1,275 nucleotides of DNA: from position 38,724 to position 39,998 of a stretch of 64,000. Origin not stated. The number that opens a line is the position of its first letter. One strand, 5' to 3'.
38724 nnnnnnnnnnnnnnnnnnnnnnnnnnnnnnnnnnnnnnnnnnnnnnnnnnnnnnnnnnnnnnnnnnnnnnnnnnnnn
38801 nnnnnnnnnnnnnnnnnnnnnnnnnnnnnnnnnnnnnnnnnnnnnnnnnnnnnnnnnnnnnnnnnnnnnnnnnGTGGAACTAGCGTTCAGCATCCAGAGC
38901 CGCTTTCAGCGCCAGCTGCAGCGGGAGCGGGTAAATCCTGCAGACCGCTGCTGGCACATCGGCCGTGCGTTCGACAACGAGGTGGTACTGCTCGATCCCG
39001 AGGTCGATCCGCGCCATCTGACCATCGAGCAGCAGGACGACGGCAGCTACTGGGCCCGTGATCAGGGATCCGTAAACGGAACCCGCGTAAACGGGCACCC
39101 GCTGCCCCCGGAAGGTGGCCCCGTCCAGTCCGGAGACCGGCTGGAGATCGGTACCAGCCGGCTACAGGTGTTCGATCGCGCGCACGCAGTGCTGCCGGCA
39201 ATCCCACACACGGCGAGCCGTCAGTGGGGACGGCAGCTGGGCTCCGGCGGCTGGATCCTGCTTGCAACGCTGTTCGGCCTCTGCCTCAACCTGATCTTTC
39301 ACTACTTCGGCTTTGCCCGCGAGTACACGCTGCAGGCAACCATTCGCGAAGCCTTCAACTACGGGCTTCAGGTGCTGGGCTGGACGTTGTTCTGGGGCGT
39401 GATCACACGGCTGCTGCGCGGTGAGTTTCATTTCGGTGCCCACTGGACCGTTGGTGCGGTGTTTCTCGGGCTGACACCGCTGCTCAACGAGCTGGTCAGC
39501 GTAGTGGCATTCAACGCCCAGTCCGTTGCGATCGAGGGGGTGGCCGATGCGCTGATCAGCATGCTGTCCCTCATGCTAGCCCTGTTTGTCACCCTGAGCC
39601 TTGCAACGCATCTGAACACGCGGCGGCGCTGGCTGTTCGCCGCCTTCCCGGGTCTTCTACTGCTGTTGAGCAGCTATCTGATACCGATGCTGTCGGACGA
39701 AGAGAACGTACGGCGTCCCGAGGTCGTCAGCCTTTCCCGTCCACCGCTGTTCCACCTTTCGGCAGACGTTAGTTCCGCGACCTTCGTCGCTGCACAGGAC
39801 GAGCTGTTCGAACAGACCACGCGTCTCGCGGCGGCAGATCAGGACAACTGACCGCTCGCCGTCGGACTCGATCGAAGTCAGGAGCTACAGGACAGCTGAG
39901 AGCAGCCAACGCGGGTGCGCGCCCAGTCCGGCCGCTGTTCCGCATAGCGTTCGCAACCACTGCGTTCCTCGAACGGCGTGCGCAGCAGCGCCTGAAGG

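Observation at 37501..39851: A translationally coupled pair: a periplasmic S1 protease with a novel Cys-rich C-terminal domain, and an FHA-domain polytopic membrane protein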

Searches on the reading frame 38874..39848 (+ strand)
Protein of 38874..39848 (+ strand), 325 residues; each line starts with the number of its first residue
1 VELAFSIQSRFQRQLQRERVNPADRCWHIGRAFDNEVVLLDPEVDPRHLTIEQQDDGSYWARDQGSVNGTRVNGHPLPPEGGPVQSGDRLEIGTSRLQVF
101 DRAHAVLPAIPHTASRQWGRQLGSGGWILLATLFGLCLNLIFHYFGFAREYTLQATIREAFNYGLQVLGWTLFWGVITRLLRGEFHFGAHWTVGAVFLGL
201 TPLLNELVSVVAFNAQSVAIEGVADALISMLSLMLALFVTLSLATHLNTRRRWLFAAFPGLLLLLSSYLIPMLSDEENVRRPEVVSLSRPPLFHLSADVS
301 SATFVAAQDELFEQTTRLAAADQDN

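Call 3: search_protein_families(library=pfam, proteins=[window:38874-39848:+], max_evalue=0.01)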
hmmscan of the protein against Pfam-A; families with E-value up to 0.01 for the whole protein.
window:38874-39848:+ (325 aa): 2 families
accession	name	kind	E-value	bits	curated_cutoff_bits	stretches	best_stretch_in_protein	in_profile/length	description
PF00498.31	FHA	-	9.9e-15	55.2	20.7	1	27-93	1-67/67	FHA domain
PF16697.10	Yop-YscD_cpl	-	6.9e-12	45.9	33.2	1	25-99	17-90/94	Inner membrane component of T3SS, cytoplasmic domain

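Call 6: search_protein_families(library=ncbifam, proteins=[window:38874-39848:+], max_evalue=0.01)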
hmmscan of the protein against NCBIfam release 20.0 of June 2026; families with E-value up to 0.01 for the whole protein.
window:38874-39848:+ (325 aa): 4 families
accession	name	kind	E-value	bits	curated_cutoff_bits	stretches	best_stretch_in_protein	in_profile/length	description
NF049868.1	FhaB_Rv0019c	equivalog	3.8e-07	30.3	125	1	27-98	88-157/158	FHA domain-containing protein FhaB/FipA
NF033760.1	gliding_GltG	equivalog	6.1e-07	28.4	650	1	29-105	28-101/650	adventurous gliding motility protein GltG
NF052573.1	HisKinEspAMyxo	equivalog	2.3e-06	26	1400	1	28-101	48-120/755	serine histidine kinase EspA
NF041660.2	oxygluDhInhib_OdhI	equivalog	5.9e-06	26.2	200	1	29-97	60-125/130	oxoglutarate dehydrogenase inhibitor Odhl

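Call 7: search_protein_families(library=padloc, proteins=[window:38874-39848:+], max_evalue=0.01)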
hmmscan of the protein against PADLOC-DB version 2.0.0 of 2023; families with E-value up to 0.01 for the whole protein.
window:38874-39848:+ (325 aa): 0 families

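Call 10: find_homologous_proteins(query=window:38874-39848:+, max_evalue=0.001)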
Query window:38874-39848:+ (325 aa): 8 proteins with E <= 0.001 among 3357 candidates.
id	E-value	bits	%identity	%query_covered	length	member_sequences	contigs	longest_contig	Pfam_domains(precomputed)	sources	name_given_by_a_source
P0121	1.1e-215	733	100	100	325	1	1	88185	PF00498.32,PF16697.11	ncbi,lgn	ncbi:MAG: FHA domain-containing protein [Pseudomonadota bacterium]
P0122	1.0e-165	569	78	100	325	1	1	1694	PF00498.32,PF16697.11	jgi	jgi:hypothetical protein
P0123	1.5e-99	352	51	100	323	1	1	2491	PF00498.32,PF16697.11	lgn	-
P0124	7.0e-84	300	46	100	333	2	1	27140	PF00498.32,PF16697.11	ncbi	ncbi:MAG: FHA domain-containing protein [Pseudomonadota bacterium]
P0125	2.8e-16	78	24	98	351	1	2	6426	PF00498.32,PF16697.11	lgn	-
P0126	5.3e-13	67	24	89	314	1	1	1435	PF00498.32,PF16697.11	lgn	-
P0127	1.6e-10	59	25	89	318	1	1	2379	PF00498.32,PF16697.11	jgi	jgi:hypothetical protein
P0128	4.0e-4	38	28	64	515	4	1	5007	PF00498.32,PF16697.11,PF07228.18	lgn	-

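Call 24: search_solved_structures(query=window:38874-39848:+, max_evalue=0.01, show_alignments=3)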
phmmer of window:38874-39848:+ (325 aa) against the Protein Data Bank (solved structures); distinct sequences matched with E-value up to 0.01: 11.
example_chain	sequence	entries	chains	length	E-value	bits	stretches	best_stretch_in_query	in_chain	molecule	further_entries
1uht_A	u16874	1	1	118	4e-05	26.5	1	29-93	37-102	expressed protein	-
6i2q_B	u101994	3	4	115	0.00064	22.5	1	29-98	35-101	Glycogen accumulation regulator GarA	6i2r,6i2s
8p5r_G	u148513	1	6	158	0.0013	21.5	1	29-98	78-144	Glycogen accumulation regulator GarA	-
2kb3_A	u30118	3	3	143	0.0019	21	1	29-98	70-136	Oxoglutarate dehydrogenase inhibitor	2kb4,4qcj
8p5x_G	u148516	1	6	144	0.0019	20.9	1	29-98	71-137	Oxoglutarate dehydrogenase inhibitor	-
6cah_A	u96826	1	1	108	0.002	20.9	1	27-97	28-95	ABC transporter ATP-binding/permease protein Rv1747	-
2kkl_A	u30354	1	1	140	0.0023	20.7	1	29-103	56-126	Uncharacterized protein Mb1858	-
1mzk_A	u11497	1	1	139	0.0039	20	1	28-95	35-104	KINASE ASSOCIATED PROTEIN PHOSPHATASE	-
2kfu_A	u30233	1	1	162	0.0064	19.2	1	29-98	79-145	Rv1827 pThr 22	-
6i2p_D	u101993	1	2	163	0.0065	19.2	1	29-98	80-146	Glycogen accumulation regulator GarA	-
7rj3_A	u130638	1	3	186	0.0086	18.8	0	29-98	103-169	Glycogen accumulation regulator GarA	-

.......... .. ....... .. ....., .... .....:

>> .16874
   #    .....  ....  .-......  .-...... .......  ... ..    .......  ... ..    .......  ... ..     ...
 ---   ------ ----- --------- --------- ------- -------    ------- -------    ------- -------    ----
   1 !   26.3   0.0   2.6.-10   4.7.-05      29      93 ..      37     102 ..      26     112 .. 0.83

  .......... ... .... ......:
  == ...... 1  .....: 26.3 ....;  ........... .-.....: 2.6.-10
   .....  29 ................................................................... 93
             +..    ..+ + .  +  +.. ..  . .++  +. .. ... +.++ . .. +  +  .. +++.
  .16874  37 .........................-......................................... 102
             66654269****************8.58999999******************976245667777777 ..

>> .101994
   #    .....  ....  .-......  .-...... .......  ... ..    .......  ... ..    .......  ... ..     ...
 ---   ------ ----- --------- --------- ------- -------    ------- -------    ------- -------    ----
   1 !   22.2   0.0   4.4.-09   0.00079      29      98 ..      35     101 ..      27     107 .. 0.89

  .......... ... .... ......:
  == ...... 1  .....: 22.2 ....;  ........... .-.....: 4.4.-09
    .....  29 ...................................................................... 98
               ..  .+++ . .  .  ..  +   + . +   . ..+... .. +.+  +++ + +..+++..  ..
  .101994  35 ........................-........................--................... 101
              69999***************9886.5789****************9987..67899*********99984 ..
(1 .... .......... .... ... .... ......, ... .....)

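Call 25: find_homologous_proteins(query=A2, max_evalue=0.001)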
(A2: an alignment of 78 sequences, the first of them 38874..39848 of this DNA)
Query A2 (78 sequences) (325 aa, profile of the alignment): 59 proteins with E <= 0.001 among 8000 candidates.
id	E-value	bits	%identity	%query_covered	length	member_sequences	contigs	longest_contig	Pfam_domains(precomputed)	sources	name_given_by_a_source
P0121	3.3e-97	343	100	100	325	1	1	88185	PF00498.32,PF16697.11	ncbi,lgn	ncbi:MAG: FHA domain-containing protein [Pseudomonadota bacterium]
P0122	2.2e-92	327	78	100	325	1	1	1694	PF00498.32,PF16697.11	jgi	jgi:hypothetical protein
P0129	3.5e-89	317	21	87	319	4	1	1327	PF00498.32,PF16697.11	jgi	jgi:pSer/pThr/pTyr-binding forkhead associated (FHA) protein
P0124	7.1e-88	313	46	100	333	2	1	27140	PF00498.32,PF16697.11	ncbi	ncbi:MAG: FHA domain-containing protein [Pseudomonadota bacterium]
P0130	2.4e-87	311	21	87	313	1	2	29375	PF00498.32,PF16697.11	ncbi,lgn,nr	ncbi:MAG: FHA domain-containing protein [Gammaproteobacteria bacterium]|nr:FHA domain-containing pro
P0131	3.3e-87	310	22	88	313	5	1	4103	PF00498.32,PF16697.11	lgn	-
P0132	8.0e-87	309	24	87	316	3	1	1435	PF00498.32,PF16697.11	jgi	jgi:hypothetical protein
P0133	2.6e-86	307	22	87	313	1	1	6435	PF00498.32,PF16697.11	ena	-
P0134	2.8e-86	307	20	87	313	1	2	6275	PF00498.32,PF16697.11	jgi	jgi:hypothetical protein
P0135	5.6e-86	306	20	88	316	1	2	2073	PF00498.32,PF16697.11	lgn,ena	-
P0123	6.7e-86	306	51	100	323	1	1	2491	PF00498.32,PF16697.11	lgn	-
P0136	1.3e-85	305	23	88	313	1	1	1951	PF00498.32,PF16697.11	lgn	-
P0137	1.3e-85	305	23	88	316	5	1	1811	PF00498.32,PF16697.11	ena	-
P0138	1.3e-85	305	22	89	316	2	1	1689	PF00498.32,PF16697.11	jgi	jgi:hypothetical protein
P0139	2.4e-85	304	20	89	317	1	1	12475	PF00498.32,PF16697.11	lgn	-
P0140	3.2e-85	304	19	89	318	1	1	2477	PF00498.32,PF16697.11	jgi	-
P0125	6.1e-85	303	24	98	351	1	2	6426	PF00498.32,PF16697.11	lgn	-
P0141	8.1e-85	303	20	87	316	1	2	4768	PF00498.32,PF16697.11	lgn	-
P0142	8.3e-85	303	21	89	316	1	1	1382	PF00498.32,PF16697.11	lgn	-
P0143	8.3e-85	303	23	88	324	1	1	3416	PF00498.32,PF16697.11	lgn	-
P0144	1.1e-84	302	23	88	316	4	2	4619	PF00498.32,PF16697.11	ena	-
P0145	1.5e-84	302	22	87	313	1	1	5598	PF00498.32,PF16697.11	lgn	-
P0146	2.0e-84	301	21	88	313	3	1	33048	PF00498.32,PF16697.11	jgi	jgi:hypothetical protein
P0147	2.2e-84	301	20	91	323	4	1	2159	PF00498.32,PF16697.11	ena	-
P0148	2.6e-84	301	20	89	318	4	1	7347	PF00498.32,PF16697.11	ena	-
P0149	4.3e-84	300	20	88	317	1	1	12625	PF00498.32,PF16697.11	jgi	jgi:hypothetical protein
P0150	5.6e-84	300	24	87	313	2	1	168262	PF00498.32,PF16697.11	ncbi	ncbi:FHA domain-containing protein [Kaarinaea lacus]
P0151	1.5e-83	298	20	87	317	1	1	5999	PF00498.32,PF16697.11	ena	-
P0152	1.8e-83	298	22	88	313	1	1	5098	PF00498.32,PF16697.11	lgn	-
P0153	2.2e-83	298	19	89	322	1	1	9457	PF00498.32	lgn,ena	-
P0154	3.9e-83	297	20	88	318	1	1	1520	PF00498.32,PF16697.11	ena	-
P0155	4.7e-83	297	21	88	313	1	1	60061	PF00498.32,PF16697.11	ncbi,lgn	ncbi:FHA domain-containing protein [Kaarinaea lacus]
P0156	5.7e-83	296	20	88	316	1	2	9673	PF00498.32,PF16697.11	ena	-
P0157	5.8e-83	296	20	91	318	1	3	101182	PF00498.32,PF16697.11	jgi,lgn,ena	-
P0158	9.4e-83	296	23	69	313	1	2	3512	PF00498.32,PF16697.11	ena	-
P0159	1.1e-82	296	22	88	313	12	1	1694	PF00498.32,PF16697.11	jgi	jgi:hypothetical protein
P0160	6.7e-82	293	21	87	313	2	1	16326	PF00498.32,PF16697.11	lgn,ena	-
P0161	3.7e-81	291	24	85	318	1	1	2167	PF00498.32,PF16697.11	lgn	-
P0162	5.0e-81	290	22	89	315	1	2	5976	PF00498.32,PF16697.11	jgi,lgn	-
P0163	7.3e-81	290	21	89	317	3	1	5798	PF00498.32,PF16697.11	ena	-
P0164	2.5e-78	281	23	88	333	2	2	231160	PF00498.32,PF16697.11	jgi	-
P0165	5.1e-78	280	20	91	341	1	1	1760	PF00498.32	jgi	jgi:hypothetical protein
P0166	5.8e-78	280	21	87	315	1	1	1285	PF00498.32,PF16697.11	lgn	-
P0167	6.4e-78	280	25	88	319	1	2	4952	PF00498.32,PF16697.11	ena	-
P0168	5.5e-77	277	23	88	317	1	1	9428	PF00498.32,PF16697.11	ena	-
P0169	6.3e-73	263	30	70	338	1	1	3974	PF00498.32,PF16697.11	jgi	jgi:hypothetical protein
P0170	2.1e-68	249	25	90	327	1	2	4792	PF00498.32,PF16697.11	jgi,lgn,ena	jgi:hypothetical protein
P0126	2.7e-64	235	24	89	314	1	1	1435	PF00498.32,PF16697.11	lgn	-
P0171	2.4e-54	202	30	71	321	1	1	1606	PF00498.32,PF16697.11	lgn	-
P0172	1.1e-52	197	39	33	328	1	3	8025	PF00498.32,PF16697.11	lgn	-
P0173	4.9e-47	178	28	57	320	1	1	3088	PF00498.32,PF16697.11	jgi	jgi:hypothetical protein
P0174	6.6e-47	178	28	57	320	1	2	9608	PF00498.32,PF16697.11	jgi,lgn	jgi:hypothetical protein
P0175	7.5e-47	178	28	57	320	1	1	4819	PF00498.32,PF16697.11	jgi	jgi:hypothetical protein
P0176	1.8e-46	177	28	57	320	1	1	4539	PF00498.32,PF16697.11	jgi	jgi:hypothetical protein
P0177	8.6e-46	174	28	60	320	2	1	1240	PF00498.32,PF16697.11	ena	-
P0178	5.1e-10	57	31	23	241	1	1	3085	PF00498.32,PF16697.11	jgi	-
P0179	1.4e-9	55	34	28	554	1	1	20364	PF00158.33,PF00498.32,PF25601.2,PF02954.26,PF16697.11,PF14532.13,PF07728.21,PF01078.28,PF13556.13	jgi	jgi:DNA-binding NtrC family response regulator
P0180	1.4e-8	52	40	20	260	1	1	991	PF00498.32,PF16697.11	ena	-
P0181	1.9e-4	38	27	22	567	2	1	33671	PF13768.13,PF00498.32,PF00092.35,PF13519.13,PF16697.11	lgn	-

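Call 46: find_encoding_contigs(protein=P0174, flank=5000, max_places=2)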
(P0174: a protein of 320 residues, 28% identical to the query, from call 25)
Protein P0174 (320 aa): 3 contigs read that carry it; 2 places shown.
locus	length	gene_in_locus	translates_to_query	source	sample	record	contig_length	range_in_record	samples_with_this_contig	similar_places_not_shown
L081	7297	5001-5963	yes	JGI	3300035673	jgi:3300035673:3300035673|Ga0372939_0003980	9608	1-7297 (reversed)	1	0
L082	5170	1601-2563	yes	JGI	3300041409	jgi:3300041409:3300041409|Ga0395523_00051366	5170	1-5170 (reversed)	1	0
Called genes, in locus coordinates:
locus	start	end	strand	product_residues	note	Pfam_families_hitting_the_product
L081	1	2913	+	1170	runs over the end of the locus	PF02811:PHP, PF07733:DNA_pol3_alpha, PF17657:DNA_pol3_finger, PF14579:HHH_6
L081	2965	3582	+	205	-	PF11008:DUF2846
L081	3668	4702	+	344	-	PF13365:Trypsin_2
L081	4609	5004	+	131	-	-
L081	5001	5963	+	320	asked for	PF16697:Yop-YscD_cpl, PF00498:FHA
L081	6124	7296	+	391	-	?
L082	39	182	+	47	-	-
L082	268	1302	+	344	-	PF13365:Trypsin_2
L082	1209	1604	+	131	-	-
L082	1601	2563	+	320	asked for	PF16697:Yop-YscD_cpl, PF00498:FHA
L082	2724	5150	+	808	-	-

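Call 47: find_encoding_contigs(protein=P0172, flank=5000, max_places=2)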
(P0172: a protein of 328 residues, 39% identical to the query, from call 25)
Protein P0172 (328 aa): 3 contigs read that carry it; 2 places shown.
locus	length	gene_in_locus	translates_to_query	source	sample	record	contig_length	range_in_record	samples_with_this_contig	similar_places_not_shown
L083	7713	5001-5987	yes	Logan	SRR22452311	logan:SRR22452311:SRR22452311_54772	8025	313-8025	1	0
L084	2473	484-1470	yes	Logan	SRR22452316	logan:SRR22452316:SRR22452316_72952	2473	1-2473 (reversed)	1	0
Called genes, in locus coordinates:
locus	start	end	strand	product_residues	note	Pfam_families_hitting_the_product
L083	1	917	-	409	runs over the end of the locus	?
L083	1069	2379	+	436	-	PF00155:Aminotran_1_2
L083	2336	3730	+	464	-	PF13620:CarboxypepD_reg, PF13715:CarbopepD_reg_2 (weak), PF13620:CarboxypepD_reg, PF13715:CarbopepD_reg_2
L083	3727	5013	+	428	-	PF13365:Trypsin_2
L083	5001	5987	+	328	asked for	PF16697:Yop-YscD_cpl, PF00498:FHA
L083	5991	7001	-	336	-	PF00106:adh_short, PF01073:3Beta_HSD, PF01370:Epimerase, PF02719:Polysacc_synt_2, PF04321:RmlD_sub_bind, PF08659:KR (weak), PF13460:NAD_binding_10 (weak), PF16363:GDP_Man_Dehyd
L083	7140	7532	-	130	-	-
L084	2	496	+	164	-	?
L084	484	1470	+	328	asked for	PF16697:Yop-YscD_cpl, PF00498:FHA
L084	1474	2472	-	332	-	?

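Call 72: find_encoding_contigs(protein=P0150, flank=6000, max_places=2)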
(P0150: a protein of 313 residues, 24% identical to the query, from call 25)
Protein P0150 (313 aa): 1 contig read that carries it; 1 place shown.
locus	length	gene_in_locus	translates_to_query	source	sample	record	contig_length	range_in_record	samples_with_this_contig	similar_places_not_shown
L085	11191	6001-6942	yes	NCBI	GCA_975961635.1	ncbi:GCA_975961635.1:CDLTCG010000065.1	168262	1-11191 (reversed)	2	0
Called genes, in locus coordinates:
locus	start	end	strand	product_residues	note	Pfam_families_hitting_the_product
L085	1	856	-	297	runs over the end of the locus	PF00318:Ribosomal_S2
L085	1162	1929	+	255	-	PF00557:Peptidase_M24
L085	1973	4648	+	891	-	PF01909:NTP_transf_2 (weak), PF08335:GlnD_UR_UTase, PF27444:GlnD_3rd, PF01966:HD, PF27446:GlnD_5th, PF01842:ACT (faint)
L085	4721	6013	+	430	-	PF13365:Trypsin_2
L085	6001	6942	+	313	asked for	PF16697:Yop-YscD_cpl, PF00498:FHA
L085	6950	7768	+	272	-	PF03618:Kinase-PPPase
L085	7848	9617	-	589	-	PF00583:Acetyltransf_1 (weak), PF13508:Acetyltransf_7 (faint), PF00850:Hist_deacetyl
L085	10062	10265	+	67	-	PF09834:DUF2061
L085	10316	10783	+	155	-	PF00210:Ferritin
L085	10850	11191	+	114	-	?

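Call 73: find_encoding_contigs(protein=P0164, flank=6000, max_places=2)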
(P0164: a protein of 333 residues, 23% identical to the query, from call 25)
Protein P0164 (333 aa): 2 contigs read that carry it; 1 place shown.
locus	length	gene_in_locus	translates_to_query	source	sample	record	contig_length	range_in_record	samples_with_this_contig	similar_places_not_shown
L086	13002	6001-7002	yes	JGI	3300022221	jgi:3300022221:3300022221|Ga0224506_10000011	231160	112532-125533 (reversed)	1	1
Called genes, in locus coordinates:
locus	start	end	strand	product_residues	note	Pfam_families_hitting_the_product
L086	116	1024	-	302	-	-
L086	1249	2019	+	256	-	PF00557:Peptidase_M24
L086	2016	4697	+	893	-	PF03445:DUF294 (weak), PF01909:NTP_transf_2 (weak), PF08335:GlnD_UR_UTase, PF27444:GlnD_3rd, PF01966:HD (weak), PF27446:GlnD_5th, PF01842:ACT (faint), PF26956:ACT_ACR_D1 (faint)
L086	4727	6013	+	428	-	PF13365:Trypsin_2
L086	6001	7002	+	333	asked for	PF16697:Yop-YscD_cpl (faint), PF00498:FHA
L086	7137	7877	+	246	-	PF13505:OMP_b-brl (weak)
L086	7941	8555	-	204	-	-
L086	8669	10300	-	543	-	PF01841:Transglut_core, PF04473:DUF553 (weak), PF23265:Ig-like_KY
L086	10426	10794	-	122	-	PF00903:Glyoxalase, PF13669:Glyoxalase_4 (weak), PF18029:Glyoxalase_6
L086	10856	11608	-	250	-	PF00892:EamA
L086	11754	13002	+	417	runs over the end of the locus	PF00155:Aminotran_1_2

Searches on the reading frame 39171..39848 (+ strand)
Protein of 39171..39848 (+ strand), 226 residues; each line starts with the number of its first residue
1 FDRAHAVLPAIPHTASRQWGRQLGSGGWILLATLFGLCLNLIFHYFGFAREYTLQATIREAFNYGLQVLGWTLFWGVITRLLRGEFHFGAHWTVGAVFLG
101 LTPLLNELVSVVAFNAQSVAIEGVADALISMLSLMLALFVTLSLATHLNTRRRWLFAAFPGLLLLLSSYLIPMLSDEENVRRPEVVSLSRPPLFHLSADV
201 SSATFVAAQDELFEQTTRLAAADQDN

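Call 49: predict_structure(alignment_id=A5)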
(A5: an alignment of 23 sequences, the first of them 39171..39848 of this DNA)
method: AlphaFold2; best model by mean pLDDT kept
length: 226 residues; sequences in the alignment: 23
mean_pLDDT: 84.6   pTM: 0.72
mean pLDDT of the five models: 84.6, 83.2, 82.3, 81.9, 79.6
residues with pLDDT >= 90: 108; 70-90: 83; 50-70: 28; < 50: 7
segments of 3 or more residues with pLDDT < 50: 178-184
pLDDT, mean of each block of 10 residues (from residue 1): 73 71 94 96 83 89 97 95 92 96 92 84 90 95 90 94 88 63 53 63 80 87 78
secondary structure, 60 per line:
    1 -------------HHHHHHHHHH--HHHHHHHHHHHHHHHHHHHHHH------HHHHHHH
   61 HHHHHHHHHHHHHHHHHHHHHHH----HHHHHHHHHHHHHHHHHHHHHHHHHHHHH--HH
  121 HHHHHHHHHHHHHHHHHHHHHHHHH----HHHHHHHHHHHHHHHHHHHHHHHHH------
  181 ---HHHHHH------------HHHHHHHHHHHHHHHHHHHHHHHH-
elements in order: H14-23 H26-47 H54-83 H88-116 H119-145 H150-174 H184-189 H202-225
